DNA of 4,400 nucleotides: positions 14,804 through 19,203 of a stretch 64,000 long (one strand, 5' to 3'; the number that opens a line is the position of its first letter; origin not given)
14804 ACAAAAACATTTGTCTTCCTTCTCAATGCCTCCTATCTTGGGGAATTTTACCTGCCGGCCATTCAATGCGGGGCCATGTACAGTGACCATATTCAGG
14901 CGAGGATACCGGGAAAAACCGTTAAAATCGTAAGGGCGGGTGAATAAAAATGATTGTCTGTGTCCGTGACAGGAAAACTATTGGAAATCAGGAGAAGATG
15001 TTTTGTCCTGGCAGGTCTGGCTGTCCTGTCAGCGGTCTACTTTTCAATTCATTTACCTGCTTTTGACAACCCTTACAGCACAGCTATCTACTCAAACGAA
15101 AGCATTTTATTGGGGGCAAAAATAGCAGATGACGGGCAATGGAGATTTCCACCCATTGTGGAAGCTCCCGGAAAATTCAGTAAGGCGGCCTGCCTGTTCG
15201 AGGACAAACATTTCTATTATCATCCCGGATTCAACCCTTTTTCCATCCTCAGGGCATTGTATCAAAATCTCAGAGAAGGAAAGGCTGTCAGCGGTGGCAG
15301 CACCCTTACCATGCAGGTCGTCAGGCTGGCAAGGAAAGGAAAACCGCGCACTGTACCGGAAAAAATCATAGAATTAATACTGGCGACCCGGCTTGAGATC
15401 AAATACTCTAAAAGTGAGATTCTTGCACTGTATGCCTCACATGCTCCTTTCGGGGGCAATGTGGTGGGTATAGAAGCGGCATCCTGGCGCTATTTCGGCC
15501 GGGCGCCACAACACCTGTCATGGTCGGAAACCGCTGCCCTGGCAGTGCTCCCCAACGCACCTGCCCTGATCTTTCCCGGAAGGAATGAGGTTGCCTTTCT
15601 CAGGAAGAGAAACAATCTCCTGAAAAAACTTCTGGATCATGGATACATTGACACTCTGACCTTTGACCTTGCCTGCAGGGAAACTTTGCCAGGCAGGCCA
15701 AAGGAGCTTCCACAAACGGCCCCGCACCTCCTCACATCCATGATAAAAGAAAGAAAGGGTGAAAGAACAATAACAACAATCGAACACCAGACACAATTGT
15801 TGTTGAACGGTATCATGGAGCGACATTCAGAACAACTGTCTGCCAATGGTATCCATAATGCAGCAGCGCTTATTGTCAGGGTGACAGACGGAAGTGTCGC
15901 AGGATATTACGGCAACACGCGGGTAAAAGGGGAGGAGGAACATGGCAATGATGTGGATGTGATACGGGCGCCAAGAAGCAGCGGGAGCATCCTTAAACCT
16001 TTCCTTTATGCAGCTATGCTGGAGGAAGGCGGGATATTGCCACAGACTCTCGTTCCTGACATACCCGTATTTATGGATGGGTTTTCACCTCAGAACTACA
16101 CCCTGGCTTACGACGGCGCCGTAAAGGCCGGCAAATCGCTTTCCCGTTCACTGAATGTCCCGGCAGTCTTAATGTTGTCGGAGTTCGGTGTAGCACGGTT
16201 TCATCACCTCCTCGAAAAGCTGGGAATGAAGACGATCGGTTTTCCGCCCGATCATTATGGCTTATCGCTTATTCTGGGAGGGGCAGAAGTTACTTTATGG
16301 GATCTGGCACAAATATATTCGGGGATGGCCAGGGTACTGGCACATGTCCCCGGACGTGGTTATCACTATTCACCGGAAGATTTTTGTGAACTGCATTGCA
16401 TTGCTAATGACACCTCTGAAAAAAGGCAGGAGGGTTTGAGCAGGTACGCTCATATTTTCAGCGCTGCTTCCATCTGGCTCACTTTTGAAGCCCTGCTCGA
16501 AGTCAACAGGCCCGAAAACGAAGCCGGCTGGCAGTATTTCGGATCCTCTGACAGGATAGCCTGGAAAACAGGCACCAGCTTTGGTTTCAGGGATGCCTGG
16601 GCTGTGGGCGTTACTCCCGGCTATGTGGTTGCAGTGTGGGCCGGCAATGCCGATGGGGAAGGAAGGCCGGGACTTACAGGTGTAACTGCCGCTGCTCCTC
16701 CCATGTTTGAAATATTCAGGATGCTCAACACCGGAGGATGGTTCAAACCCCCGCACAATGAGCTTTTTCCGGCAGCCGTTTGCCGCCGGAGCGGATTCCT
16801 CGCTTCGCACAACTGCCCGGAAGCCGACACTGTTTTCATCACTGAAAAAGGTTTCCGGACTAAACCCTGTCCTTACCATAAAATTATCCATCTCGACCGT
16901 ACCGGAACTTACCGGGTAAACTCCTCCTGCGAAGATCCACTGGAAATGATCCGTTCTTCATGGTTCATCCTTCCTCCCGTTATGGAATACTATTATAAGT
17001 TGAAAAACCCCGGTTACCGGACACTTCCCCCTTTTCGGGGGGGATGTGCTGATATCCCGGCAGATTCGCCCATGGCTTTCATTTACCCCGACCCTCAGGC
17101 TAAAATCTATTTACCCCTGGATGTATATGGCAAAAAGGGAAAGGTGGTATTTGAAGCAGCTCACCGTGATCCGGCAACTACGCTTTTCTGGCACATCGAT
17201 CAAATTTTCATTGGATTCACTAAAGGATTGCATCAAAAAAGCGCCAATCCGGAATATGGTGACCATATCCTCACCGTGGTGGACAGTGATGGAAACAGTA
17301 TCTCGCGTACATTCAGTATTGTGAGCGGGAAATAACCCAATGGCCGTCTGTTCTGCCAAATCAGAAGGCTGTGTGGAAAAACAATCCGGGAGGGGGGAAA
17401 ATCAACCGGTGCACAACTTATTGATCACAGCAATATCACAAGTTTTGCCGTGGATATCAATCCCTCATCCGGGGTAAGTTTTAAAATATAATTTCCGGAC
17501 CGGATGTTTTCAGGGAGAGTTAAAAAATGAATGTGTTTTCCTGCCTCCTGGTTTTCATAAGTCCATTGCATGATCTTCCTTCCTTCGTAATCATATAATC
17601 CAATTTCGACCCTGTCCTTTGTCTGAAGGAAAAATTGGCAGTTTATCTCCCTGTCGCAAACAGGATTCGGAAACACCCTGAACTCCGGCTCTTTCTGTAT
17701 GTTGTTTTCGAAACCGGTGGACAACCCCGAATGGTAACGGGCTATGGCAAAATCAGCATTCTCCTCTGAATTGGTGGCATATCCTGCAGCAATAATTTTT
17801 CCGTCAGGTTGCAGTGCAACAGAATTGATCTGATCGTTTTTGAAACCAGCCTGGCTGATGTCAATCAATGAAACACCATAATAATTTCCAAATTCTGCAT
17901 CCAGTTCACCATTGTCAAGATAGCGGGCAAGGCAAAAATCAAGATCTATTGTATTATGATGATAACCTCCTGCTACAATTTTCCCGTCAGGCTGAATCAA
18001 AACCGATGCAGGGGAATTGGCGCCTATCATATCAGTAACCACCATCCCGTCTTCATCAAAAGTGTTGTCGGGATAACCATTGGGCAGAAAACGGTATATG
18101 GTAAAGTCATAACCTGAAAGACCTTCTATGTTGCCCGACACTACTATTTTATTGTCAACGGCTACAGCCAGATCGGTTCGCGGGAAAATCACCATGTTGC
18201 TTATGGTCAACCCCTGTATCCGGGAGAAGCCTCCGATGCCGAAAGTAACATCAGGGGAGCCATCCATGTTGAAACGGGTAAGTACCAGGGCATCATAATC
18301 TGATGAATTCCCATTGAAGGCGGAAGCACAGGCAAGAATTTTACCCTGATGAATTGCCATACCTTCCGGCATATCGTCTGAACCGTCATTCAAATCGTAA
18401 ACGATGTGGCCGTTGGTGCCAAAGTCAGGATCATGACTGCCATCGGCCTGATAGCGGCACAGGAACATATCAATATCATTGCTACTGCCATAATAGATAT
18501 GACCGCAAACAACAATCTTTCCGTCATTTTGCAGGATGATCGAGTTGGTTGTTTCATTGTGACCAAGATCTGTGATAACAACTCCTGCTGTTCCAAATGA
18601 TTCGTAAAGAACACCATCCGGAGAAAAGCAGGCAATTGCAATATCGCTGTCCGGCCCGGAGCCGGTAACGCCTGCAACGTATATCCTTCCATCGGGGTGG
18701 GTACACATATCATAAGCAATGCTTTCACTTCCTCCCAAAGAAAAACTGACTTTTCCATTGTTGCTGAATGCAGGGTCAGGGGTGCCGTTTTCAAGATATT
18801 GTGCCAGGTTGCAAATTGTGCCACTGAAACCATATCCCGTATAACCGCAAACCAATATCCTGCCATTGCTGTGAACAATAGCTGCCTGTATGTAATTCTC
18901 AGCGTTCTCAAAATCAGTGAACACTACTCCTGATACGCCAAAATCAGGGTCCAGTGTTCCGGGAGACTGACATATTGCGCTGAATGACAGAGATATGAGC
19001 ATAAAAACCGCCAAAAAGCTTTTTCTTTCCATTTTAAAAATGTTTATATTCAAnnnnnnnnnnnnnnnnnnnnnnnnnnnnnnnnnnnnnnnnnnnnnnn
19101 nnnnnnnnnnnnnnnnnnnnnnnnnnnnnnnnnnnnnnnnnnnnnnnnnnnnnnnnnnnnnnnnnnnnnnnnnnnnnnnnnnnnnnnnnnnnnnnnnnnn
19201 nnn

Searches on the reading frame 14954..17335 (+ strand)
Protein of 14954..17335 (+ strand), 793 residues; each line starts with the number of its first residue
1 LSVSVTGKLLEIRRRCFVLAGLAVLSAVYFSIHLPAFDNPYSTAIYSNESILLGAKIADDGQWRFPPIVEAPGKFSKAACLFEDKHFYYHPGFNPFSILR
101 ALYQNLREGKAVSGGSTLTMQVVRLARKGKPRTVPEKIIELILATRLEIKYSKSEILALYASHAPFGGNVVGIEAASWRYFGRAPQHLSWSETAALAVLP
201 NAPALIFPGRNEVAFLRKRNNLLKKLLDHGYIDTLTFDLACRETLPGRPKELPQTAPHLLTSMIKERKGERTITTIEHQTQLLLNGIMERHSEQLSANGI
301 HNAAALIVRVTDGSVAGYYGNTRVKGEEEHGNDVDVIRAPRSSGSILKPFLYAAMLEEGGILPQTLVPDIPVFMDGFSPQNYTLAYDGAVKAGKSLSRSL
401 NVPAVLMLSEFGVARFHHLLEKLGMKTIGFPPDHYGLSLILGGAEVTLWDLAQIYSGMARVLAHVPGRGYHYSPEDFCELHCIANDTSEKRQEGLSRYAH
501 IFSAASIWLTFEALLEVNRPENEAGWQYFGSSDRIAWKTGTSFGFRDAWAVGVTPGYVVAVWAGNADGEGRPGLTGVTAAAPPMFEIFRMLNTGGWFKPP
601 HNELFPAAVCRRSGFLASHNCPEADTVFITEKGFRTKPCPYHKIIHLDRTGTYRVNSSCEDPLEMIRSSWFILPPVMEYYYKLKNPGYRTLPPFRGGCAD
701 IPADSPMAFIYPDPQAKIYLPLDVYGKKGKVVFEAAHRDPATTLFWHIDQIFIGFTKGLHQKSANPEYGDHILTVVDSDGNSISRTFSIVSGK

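Call 72: search_protein_families(library=pfam, proteins=[window:14954-17335:+], max_evalue=0.000001)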
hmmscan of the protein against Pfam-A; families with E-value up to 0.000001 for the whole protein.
window:14954-17335:+ (793 aa): 2 families
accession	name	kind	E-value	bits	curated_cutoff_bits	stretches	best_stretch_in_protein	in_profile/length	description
PF00912.28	Transgly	-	3.8e-44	150.7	27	1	66-226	17-177/178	Transglycosylase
PF06832.18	BiPBP_C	-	2.5e-11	43.7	26.8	1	703-785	8-88/90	Penicillin-Binding Protein C-terminus Family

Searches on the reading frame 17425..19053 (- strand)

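Call 64: search_protein_families(library=pfam, proteins=[window:17425-19053:-], max_evalue=0.00001)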
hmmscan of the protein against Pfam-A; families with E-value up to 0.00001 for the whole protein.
window:17425-19053:- (542 aa): 2 families
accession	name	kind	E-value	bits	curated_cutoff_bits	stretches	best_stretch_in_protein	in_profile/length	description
PF17164.10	DUF5122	-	7.4e-46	154.6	27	2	415-442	1-28/36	Domain of unknown function (DUF5122) beta-propeller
PF18962.6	Por_Secre_tail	-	4.8e-06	27.2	27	0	460-540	1-75/75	Secretion system C-terminal sorting domain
